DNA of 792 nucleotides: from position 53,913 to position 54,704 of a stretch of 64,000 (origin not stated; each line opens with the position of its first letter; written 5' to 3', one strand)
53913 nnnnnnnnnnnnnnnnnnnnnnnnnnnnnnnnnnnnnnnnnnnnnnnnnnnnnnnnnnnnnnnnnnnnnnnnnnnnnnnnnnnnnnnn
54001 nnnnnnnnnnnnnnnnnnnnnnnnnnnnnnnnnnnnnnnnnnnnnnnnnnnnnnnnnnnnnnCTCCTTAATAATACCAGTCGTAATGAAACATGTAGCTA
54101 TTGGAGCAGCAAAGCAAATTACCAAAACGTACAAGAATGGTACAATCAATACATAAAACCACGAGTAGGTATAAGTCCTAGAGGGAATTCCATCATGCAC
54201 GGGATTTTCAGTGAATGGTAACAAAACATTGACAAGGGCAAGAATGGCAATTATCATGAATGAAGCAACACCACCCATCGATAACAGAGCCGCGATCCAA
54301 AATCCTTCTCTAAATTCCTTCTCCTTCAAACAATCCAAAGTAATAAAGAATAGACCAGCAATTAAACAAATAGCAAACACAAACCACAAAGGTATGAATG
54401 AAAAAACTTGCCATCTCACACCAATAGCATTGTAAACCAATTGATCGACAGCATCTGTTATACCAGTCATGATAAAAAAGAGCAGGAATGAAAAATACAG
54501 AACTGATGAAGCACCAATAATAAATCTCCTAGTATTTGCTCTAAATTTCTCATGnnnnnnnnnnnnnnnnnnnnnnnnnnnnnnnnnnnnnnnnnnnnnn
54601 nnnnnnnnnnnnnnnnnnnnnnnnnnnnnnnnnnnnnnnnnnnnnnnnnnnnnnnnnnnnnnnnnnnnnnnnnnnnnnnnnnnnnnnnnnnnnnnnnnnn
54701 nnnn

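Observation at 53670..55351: F-box domain fused to a seven-helix membrane domain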

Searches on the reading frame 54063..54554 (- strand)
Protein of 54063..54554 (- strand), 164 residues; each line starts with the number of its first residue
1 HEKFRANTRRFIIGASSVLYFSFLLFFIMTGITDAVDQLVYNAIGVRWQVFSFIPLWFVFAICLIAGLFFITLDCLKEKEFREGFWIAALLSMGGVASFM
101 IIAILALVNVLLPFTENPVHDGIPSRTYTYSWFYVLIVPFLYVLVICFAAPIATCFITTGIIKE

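Call 83: search_solved_structures(query=A6, max_evalue=10)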
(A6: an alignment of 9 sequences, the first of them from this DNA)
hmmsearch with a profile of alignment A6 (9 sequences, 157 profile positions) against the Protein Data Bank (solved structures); distinct sequences matched with E-value up to 10: 0.
